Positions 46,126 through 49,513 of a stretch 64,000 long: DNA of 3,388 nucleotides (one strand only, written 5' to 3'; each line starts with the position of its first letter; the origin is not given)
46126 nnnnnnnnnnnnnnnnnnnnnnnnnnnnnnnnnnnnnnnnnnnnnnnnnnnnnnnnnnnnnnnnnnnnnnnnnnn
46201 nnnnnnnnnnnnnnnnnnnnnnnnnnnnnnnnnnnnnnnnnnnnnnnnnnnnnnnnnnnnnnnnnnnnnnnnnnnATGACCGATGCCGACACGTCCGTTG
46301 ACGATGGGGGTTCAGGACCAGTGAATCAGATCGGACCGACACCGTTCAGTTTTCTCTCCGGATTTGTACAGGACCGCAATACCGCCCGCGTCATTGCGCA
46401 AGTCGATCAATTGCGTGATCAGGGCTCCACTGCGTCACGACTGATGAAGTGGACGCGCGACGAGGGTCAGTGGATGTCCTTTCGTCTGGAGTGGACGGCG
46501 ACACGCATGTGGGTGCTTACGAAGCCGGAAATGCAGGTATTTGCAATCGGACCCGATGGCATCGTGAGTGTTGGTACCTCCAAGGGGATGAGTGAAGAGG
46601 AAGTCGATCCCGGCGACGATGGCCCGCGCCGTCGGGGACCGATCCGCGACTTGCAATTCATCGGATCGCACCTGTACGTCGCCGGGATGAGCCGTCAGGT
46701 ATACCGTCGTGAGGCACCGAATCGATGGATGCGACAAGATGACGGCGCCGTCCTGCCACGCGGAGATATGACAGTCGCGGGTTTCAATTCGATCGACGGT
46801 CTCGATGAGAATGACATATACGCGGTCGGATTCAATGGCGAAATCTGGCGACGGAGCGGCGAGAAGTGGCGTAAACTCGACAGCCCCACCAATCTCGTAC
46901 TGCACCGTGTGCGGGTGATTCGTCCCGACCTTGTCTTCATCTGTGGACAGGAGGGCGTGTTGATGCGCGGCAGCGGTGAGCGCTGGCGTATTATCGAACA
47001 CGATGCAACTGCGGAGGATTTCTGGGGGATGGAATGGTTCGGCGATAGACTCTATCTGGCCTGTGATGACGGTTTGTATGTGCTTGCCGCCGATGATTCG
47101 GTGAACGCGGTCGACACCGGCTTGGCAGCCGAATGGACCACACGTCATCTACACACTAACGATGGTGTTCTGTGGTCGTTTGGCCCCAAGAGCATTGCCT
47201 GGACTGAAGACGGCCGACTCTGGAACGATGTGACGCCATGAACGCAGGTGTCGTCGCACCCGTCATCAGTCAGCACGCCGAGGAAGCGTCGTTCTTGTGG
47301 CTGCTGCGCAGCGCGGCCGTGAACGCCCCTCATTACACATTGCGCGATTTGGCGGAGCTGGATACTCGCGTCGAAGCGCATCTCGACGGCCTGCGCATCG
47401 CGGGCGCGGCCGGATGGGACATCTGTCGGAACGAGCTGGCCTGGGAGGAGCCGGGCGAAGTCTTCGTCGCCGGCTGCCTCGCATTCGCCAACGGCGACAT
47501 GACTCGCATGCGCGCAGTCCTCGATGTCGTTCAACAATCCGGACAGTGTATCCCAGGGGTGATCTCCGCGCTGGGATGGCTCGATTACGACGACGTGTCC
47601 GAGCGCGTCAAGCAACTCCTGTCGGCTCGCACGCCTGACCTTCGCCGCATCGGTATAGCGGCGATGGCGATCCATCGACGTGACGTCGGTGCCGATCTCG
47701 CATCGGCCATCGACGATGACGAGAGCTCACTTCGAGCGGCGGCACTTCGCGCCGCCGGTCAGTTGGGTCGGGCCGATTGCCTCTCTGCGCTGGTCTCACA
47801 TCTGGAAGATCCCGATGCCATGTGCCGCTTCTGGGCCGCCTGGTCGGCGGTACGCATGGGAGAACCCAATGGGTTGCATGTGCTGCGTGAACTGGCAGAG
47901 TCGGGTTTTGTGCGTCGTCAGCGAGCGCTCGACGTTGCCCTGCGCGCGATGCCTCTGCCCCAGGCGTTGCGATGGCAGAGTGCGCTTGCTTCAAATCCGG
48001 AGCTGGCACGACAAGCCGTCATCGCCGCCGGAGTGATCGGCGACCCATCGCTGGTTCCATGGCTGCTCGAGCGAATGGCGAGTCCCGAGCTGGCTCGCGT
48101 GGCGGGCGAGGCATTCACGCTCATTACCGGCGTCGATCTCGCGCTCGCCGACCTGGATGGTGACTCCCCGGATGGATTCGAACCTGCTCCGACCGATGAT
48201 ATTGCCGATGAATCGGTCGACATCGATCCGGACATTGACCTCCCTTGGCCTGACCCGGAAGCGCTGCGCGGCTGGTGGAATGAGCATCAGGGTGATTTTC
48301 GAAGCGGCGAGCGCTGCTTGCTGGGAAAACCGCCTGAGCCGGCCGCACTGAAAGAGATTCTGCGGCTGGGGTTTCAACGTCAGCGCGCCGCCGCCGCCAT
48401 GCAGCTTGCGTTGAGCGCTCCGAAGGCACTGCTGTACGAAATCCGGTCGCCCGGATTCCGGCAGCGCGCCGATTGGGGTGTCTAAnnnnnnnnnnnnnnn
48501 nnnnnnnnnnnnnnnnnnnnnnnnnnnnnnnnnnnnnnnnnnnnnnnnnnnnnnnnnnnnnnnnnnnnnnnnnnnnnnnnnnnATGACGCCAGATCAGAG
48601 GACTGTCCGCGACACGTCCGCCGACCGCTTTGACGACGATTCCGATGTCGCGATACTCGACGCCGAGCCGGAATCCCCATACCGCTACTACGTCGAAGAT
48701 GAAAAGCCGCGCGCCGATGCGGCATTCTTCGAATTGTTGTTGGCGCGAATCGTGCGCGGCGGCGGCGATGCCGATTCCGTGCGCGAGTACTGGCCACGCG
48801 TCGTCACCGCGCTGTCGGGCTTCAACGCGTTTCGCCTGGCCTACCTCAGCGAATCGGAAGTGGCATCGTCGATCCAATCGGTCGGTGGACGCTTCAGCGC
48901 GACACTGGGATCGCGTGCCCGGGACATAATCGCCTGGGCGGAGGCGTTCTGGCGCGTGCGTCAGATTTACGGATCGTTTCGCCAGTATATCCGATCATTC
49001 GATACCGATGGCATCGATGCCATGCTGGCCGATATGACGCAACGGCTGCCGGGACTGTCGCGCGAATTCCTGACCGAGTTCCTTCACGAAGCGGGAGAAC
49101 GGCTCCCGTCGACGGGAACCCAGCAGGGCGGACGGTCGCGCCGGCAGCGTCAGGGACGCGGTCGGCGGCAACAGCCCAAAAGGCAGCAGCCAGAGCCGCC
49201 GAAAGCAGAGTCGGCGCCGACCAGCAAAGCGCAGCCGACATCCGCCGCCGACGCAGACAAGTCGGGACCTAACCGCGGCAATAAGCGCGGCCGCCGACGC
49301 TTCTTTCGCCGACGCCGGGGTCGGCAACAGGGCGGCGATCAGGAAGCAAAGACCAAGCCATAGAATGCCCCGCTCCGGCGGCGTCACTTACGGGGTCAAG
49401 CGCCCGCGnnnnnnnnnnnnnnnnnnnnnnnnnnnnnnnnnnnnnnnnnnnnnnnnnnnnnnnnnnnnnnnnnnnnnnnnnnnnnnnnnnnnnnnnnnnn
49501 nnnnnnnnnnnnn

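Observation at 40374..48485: vgrG effector island with Tse7-like architecture: VgrG, small ORF, DUF2169, KAS-like, DUF4150-PAAR with GHH toxin, then two coupled downstream genes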

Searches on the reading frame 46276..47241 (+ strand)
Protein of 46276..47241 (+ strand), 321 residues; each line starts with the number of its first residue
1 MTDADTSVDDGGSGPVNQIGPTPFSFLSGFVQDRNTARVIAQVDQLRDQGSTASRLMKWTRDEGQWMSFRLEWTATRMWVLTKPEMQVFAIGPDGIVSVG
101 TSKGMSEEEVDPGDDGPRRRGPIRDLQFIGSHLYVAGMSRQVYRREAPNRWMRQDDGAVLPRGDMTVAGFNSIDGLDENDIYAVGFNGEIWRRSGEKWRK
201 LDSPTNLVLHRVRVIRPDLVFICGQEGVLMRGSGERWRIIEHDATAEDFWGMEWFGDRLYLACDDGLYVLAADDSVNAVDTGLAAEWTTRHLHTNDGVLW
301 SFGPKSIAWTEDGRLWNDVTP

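Call 3: search_protein_families(library=pfam, proteins=[window:46276-47241:+], max_evalue=0.01)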
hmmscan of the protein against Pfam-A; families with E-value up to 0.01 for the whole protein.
window:46276-47241:+ (321 aa): 0 families

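Call 5: search_protein_families(library=ncbifam, proteins=[window:46276-47241:+], max_evalue=0.1)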
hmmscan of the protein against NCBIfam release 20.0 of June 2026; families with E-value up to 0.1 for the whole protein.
window:46276-47241:+ (321 aa): 0 families

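Call 21: search_protein_families(library=padloc, proteins=[window:46276-47241:+], max_evalue=0.01)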
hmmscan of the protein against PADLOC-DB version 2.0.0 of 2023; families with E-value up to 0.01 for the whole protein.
window:46276-47241:+ (321 aa): 0 families

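Call 28: search_solved_structures(query=window:46276-47241:+, max_evalue=10)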
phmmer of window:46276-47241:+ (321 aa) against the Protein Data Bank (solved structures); distinct sequences matched with E-value up to 10: 3.
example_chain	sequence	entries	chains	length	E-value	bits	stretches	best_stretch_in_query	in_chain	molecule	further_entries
7awy_A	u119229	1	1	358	0.14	14.3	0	222-288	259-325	Scone-R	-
6tyl_C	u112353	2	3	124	0.45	12.6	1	219-281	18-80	Nanobody A | NB8109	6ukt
7awz_A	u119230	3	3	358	2.1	10.4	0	223-288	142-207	Scone-E | SconeE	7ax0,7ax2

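Call 30: search_protein_families(library=pfam, proteins=[window:46276-47241:+], max_evalue=10)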
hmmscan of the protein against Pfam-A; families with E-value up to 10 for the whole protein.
window:46276-47241:+ (321 aa): 1 family
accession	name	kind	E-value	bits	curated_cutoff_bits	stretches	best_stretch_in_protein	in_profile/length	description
PF06462.18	Hyd_WA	-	8.6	6.7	21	1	182-195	3-16/30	Propeller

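Call 38: find_homologous_proteins(query=window:46276-47241:+)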
Query window:46276-47241:+ (321 aa): 323 proteins with E <= 0.001 among 3025 candidates; the best 120 are listed.
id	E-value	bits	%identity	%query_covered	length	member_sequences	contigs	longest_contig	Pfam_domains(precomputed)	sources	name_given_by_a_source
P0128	6.9e-219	744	100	100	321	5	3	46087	-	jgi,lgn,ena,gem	-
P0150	8.0e-137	474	65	95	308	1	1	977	-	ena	-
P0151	2.7e-131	456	62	95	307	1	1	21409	-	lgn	-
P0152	2.5e-129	449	64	93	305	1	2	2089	-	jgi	jgi:hypothetical protein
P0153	2.0e-127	443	62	93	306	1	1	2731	-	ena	-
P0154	6.5e-126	438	62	94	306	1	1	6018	-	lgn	-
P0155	1.6e-125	437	61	95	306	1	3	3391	-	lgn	-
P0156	2.2e-125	436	60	93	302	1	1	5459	-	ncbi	-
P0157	4.7e-124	432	61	93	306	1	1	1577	-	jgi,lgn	-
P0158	7.0e-124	431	59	93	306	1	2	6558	-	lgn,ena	-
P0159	5.7e-123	428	60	93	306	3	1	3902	-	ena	-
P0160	1.5e-122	427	62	93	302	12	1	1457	-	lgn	-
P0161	2.2e-122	426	62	93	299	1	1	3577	-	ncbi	-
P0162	2.3e-122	426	60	94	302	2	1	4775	-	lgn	-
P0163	3.6e-121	422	62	93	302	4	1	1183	-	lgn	-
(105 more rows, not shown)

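Call 51: predict_structure(alignment_id=A1)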
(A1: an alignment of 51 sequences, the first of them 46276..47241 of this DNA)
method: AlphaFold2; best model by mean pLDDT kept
length: 321 residues; sequences in the alignment: 51
mean_pLDDT: 94.5   pTM: 0.89
mean pLDDT of the five models: 94.5, 94.5, 94.4, 94.4, 94.0
residues with pLDDT >= 90: 295; 70-90: 7; 50-70: 10; < 50: 9
segments of 3 or more residues with pLDDT < 50: 1-3, 14-18
pLDDT, mean of each block of 10 residues (from residue 1): 52 51 96 98 97 98 96 98 97 98 97 94 98 98 98 98 94 98 98 98 98 98 99 98 98 98 98 97 93 98 98 97 93
secondary structure, 60 per line:
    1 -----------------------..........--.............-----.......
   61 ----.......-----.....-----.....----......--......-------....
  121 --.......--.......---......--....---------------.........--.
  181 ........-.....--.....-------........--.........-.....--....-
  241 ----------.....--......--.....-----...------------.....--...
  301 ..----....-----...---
elements in order: E24-33 E36-43 H44-48 E54-60 E65-71 E77-81 E87-91 E96-101 E104-109 H117-120 E123-129 E132-138 E142-147 E150-153 E169-177 E180-185 E190-194 E197-201 E209-216 E219-224 E229-233 E236-239 E251-255 E258-263 E266-270 E276-278 E291-295 E298-302 E307-310 E316-318

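Call 54: fold_search(model_id=the predicted structure, library=pdb)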
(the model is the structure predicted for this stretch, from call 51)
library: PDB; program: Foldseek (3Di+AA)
matches with E <= 10: 1341; with E <= 0.001: 877
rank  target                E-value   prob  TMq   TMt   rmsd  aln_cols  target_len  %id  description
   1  4i79_B                1.1e-08  1.00  0.66  0.67   4.6       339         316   13  Crystal structure of human NUP43 (released 2013-02-27)
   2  8j07_m1               1.5e-08  1.00  0.65  0.42   5.4       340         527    9  96nm repeat of human respiratory doublet microtubule and associated axonemal complexes (released 2023-07-26)
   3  9y6s_5g               2.1e-08  1.00  0.66  0.40   5.2       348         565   11  96-nm repeat of the Leishmania tarentolae doublet microtubule (released 2025-12-17)
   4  9sob_Q                9.7e-08  1.00  0.69  0.62   4.5       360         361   10  Structural Model of the Nuclear Pore Complex in Arabidopsis thaliana (released 2025-11-05)
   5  6g6n_B                1.3e-07  1.00  0.58  0.59   6.0       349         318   10  Crystal structure of the computationally designed Tako8 protein in C2 (released 2018-11-28)
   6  4h5i_A                1.6e-07  1.00  0.52  0.49   7.9       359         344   10  Crystal Structure of the Guanine Nucleotide Exchange Factor Sec12 (P1 form) (released 2012-11-07)
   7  6g6m                  1.9e-07  1.00  0.57  0.57   6.1       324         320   11  Crystal structure of the computationally designed Tako8 protein in P42212 (released 2018-11-28)
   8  8j07_s1               2.3e-07  1.00  0.63  0.51   5.7       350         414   10  96nm repeat of human respiratory doublet microtubule and associated axonemal complexes (released 2023-07-26)
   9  6y7o_C                2.4e-07  1.00  0.59  0.60   6.6       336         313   10  The complex between the eight-bladed symmetrical designer protein Tako8 and the silicotungstic acid Keggin (STA) (released 2020-12-16)
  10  3odt_B                2.6e-07  1.00  0.68  0.74   4.1       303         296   10  Crystal structure of WD40 beta propeller domain of Doa1 (released 2010-12-01)
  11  3odt_A                2.8e-07  1.00  0.66  0.71   4.0       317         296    9  Crystal structure of WD40 beta propeller domain of Doa1 (released 2010-12-01)
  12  4i79_A                3.0e-07  1.00  0.66  0.67   4.5       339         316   13  Crystal structure of human NUP43 (released 2013-02-27)
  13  4h5i_B                3.2e-07  1.00  0.50  0.47   8.0       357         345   11  Crystal Structure of the Guanine Nucleotide Exchange Factor Sec12 (P1 form) (released 2012-11-07)
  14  2z2n                  8.2e-07  1.00  0.60  0.65   3.4       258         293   12  Crystal Structure of selenomethionine substituted virginiamycin B lyase from Staphylococcus aureus (released 2007-06-19)
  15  9fqr_Gn               8.6e-07  1.00  0.62  0.50   5.5       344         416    9  96-nm repeat of axonemal doublet microtubules from bovine sperm (released 2025-03-26)
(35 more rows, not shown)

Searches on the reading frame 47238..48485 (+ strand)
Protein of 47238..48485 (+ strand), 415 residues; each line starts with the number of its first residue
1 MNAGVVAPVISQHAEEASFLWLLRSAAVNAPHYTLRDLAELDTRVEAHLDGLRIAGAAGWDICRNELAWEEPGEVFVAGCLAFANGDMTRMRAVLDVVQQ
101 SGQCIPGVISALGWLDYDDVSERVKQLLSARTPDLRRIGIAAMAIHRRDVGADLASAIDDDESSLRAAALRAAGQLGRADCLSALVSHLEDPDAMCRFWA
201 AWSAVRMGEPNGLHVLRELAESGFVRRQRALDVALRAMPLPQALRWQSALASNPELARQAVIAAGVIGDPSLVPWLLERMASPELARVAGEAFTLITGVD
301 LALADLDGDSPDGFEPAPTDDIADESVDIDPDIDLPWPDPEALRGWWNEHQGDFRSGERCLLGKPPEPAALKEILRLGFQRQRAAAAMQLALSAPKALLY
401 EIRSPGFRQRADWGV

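Call 3: search_protein_families(library=pfam, proteins=[window:47238-48485:+], max_evalue=0.01)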
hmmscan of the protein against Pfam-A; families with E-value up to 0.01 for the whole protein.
window:47238-48485:+ (415 aa): 1 family
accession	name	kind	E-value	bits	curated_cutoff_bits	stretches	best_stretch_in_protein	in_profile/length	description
PF13646.12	HEAT_2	-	1.8e-16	60.6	27.7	1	154-231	4-84/88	HEAT repeats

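Call 5: search_protein_families(library=ncbifam, proteins=[window:47238-48485:+], max_evalue=0.1)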
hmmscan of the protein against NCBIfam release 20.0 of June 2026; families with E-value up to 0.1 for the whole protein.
window:47238-48485:+ (415 aa): 4 families
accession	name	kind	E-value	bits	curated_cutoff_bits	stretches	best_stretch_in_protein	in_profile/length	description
TIGR02270.1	TIGR02270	subfamily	8.2e-118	394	206.8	1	7-411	3-409/410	TIGR02270 family protein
NF045915.1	PhycobilmeDegNblB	equivalog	1.3e-06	28.1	300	1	154-221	135-202/214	phycobilisome degradation protein NblB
NF058502.1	phyc_lyase_CpcE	equivalog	0.0036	16.8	330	1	162-230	55-123/260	C-phycocyanin alpha-cysteine-84 phycocyanobilin lyase subunit CpcE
NF010374.0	PRK13800.1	equivalog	0.016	13.5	1196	1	140-258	614-732/898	fumarate reductase/succinate dehydrogenase flavoprotein subunit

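Call 21: search_protein_families(library=padloc, proteins=[window:47238-48485:+], max_evalue=0.01)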
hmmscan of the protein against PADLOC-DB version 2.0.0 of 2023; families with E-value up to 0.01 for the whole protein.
window:47238-48485:+ (415 aa): 3 families
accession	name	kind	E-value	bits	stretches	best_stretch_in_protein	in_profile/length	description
PDLC02919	HEAT-ARM_XIII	-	1.6e-07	27.2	1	166-309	1265-1411/1972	-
PDLC03925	OloA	-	0.00018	18.9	1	106-227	155-257/596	-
PDLC02973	WGR_XIII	-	0.0057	13.1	1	169-237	117-185/973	-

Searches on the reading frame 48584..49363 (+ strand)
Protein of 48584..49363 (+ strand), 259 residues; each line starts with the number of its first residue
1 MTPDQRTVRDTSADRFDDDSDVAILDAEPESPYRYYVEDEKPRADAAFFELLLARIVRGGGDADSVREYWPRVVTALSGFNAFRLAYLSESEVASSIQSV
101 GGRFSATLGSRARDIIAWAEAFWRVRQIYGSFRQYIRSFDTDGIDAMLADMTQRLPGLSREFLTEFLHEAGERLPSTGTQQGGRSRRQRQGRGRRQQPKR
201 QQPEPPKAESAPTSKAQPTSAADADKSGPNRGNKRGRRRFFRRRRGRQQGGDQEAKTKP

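Call 3: search_protein_families(library=pfam, proteins=[window:48590-49363:+], max_evalue=0.01)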
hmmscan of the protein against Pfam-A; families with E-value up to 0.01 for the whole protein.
window:48590-49363:+ (257 aa): 0 families

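Call 5: search_protein_families(library=ncbifam, proteins=[window:48590-49363:+], max_evalue=0.1)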
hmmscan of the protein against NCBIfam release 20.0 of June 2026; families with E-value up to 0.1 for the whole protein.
window:48590-49363:+ (257 aa): 0 families

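Call 21: search_protein_families(library=padloc, proteins=[window:48584-49363:+], max_evalue=0.01)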
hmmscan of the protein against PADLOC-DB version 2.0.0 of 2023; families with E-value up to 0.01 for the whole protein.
window:48584-49363:+ (259 aa): 0 families

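Call 30: search_protein_families(library=pfam, proteins=[window:48584-49363:+], max_evalue=10)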
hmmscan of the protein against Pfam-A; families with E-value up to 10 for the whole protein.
window:48584-49363:+ (259 aa): 2 families
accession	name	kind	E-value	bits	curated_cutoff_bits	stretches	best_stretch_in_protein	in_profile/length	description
PF03352.18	Adenine_glyco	-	0.14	12.4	25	1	44-141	22-116/177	Methyladenine glycosylase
PF05918.17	API5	-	8.7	5.5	27.4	0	143-250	424-536/536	Apoptosis inhibitory protein 5 (API5)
